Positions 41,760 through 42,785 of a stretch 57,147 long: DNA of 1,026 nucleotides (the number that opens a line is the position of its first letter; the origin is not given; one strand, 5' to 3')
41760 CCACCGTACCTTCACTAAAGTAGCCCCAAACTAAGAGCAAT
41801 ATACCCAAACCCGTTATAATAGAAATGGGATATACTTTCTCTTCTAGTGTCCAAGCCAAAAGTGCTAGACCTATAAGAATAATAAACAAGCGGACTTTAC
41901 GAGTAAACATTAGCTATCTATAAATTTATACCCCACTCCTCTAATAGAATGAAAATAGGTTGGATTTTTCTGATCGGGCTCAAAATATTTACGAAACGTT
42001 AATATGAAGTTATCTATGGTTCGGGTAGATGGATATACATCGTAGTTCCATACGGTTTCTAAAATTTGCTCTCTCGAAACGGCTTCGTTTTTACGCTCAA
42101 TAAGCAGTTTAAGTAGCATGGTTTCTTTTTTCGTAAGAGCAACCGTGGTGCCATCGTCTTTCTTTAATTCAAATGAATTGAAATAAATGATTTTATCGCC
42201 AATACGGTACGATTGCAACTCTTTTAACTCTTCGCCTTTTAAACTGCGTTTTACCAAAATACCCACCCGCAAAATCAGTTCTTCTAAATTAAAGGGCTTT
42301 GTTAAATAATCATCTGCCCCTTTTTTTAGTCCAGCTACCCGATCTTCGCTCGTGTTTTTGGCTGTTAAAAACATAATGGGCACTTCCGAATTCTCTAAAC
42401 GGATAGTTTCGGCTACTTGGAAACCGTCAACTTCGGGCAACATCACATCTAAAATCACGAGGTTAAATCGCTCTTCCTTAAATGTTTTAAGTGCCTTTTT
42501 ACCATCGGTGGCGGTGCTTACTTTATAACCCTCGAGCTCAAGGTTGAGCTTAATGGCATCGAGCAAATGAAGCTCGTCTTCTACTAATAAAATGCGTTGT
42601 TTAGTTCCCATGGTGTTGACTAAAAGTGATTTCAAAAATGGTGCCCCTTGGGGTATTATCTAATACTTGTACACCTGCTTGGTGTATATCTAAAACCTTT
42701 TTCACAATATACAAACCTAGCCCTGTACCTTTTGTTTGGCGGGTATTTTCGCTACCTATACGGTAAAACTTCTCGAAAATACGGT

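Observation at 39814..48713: Intramembrane-type two-component system plus a 2-TM/TPR protein embedded in a translationally coupled heme operon (hemA to hemJ)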

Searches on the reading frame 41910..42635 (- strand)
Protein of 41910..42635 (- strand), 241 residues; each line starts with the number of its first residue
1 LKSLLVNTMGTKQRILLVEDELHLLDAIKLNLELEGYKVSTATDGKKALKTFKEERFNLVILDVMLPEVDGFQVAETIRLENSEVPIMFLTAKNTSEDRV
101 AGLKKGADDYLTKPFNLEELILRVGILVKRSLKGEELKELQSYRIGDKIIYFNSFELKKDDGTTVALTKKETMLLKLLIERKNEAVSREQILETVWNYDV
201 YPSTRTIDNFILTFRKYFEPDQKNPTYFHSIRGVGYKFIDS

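Call 3: search_protein_families(library=pfam, proteins=[window:41910-42635:-], max_evalue=0.01)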
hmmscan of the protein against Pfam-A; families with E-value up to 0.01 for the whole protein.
window:41910-42635:- (241 aa): 3 families
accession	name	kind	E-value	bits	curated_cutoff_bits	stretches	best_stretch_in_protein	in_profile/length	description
PF00072.30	Response_reg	-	2.5e-31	108.6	30.2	1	15-124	1-110/111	Response regulator receiver domain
PF00486.34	Trans_reg_C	-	8.4e-22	77.5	26.2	1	162-238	1-77/77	Transcriptional regulatory protein, C terminal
PF23198.2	PDE8A_N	-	0.0038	17.6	29.6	1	14-88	11-88/147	PDE8A-like, N-terminal domain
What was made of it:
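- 41910..42611 (-): HemR-like OmpR/PhoB-family response regulator, 233 aa from ATG 42611, with predicted phospho-acceptor D55. Pfam Response_reg plus Trans_reg_C (call 3).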

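Call 4: search_protein_families(library=ncbifam, proteins=[window:41910-42635:-], max_evalue=0.01)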
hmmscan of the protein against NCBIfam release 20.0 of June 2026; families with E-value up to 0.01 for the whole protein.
window:41910-42635:- (241 aa): 103 families (the best 25 are shown)
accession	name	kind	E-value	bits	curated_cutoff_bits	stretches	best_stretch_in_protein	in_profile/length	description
NF051850.1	RespRegRprY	equivalog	8.5e-55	185.7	370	1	9-239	1-227/234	response regulator transcription factor RprY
NF045944.1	ResRegRpaBCyano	equivalog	2.5e-54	184.1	330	1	16-238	1-227/229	response regulator transcription factor RpaB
NF053854.1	RespRegPhoBBctds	equivalog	5.9e-54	182.8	270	1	15-238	1-224/225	two-component system response regulator PhoB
NF040534.1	resp_reg_YycF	equivalog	3e-53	180.5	340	1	14-237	2-226/231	response regulator YycF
NF040689.1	MtrAB_MtrA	equivalog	6.5e-52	176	300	1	15-237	1-217/219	MtrAB system response regulator MtrA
TIGR02154.1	PhoB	equivalog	9e-49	165.8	296.2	1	12-238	2-225/226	phosphate regulon transcriptional regulator PhoB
TIGR01387.1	cztR_silR_copR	subfamily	1.5e-46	158.8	279.2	1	15-238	1-218/218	heavy metal response regulator transcription factor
NF041733.1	resp_reg_CseB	equivalog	3.4e-46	157.4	350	1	14-238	2-226/228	two-component system response regulator CseB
NF007005.1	PRK09468.1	equivalog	4.7e-46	157.1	331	1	12-239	3-232/237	osmolarity response regulator transcription factor OmpR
NF041734.1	resp_reg_RppA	equivalog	6.4e-46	156.6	250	1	14-238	2-227/229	two-component system response regulator RppA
NF008296.0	PRK11083.1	equivalog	1.7e-45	155.2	273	1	12-237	3-224/228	two-component system response regulator CreB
NF033117.2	vanR_ACDEGLN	exception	6.5e-45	153.5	350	1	15-237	1-224/226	VanR-ABDEGLN family response regulator transcription factor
NF033120.0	vanR_FM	exception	3.7e-44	151.1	460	1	14-238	5-229/231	vancomycin resistance response regulator transcription factor, VanR-F/VanR-M family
NF008378.0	PRK11173.1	equivalog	2.1e-42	145.1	334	1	13-239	4-233/238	two-component system response regulator ArcA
NF041209.1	resp_regPieR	equivalog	1.8e-41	142.2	450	1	14-239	2-228/231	two component system response regulator PieR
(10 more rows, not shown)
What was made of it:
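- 41910..42611 (-): It scores below the cutoff of every named NCBIfam regulator, for example PhoB-Bacteroidetes at 183 against 270 (call 4).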

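Call 49: search_solved_structures(query=window:41910-42611:-, max_evalue=1e-15, show_alignments=1)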
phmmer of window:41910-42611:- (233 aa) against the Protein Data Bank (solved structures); distinct sequences matched with E-value up to 1e-15: 83 (the best 60 are shown).
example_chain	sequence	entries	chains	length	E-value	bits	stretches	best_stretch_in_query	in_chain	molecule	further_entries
1ys6_A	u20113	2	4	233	6.3e-43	150.1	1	3-228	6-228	Transcriptional regulatory protein prrA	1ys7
9ji3_J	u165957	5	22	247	1.4e-41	145.6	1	4-229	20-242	DNA-binding response regulator | Possible two component system response transcriptional positive regulator PhoP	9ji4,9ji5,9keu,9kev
3r0j_A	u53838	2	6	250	1.5e-41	145.6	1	4-229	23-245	POSSIBLE TWO COMPONENT SYSTEM RESPONSE TRANSCRIPTIONAL POSITIVE REGULATOR PHOP | Response regulator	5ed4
9dvt_R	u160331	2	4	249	6.1e-39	137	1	4-228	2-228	DNA-binding dual master transcriptional regulator RpaA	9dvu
2oqr_A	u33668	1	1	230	4.3e-37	131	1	6-230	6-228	Sensory transduction protein regX3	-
9ket_J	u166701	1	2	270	1.1e-36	129.6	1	45-229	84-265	Possible two component system response transcriptional positive regulator PhoP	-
2gwr_A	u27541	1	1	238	4.7e-36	127.6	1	4-229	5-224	DNA-binding response regulator mtrA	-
1kgs_A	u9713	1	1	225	2e-35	125.5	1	5-230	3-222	DNA BINDING RESPONSE REGULATOR D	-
1nxo_A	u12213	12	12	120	3.3e-32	115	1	5-123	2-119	DNA-binding response regulator | Response regulator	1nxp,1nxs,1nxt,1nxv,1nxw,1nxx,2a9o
8fk2_A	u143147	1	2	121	1.8e-31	112.6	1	5-122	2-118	Putative response regulator CovR VicR-like protein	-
6eb7_A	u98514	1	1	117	1.9e-31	112.6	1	6-122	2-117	DNA-binding response regulator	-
1p2f_A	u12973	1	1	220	2e-30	109.2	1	6-231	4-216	Response Regulator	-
7lz9_A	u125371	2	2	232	3.4e-30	108.5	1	5-229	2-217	Putative two-component system response regulator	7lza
1mvo_A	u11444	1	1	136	8.5e-29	103.9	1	5-124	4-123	PhoP response regulator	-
8jo2_H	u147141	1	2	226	1.9e-27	99.4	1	6-229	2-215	DNA-binding transcriptional regulator BasR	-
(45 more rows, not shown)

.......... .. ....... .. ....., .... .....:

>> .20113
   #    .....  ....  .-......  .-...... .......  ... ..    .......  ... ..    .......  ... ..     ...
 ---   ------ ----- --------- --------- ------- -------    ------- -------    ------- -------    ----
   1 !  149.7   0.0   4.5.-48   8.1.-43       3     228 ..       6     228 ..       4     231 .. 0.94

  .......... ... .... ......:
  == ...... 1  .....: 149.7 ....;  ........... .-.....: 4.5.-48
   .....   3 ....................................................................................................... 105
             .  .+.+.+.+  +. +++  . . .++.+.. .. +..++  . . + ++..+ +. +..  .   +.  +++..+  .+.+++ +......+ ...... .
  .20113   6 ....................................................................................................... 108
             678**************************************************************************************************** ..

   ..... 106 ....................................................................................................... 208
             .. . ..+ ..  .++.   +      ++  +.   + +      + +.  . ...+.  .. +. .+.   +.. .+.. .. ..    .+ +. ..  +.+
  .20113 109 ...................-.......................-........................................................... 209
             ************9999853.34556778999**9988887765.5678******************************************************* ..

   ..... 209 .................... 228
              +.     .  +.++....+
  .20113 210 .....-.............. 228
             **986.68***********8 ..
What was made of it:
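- On HemKR two-component system (Leptospira type): It scores 77 bits, lower than several other OmpR-family receivers (call 49).
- That is lower than M. tuberculosis PrrA (150 bits) or PhoP (146 bits) (call 49).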
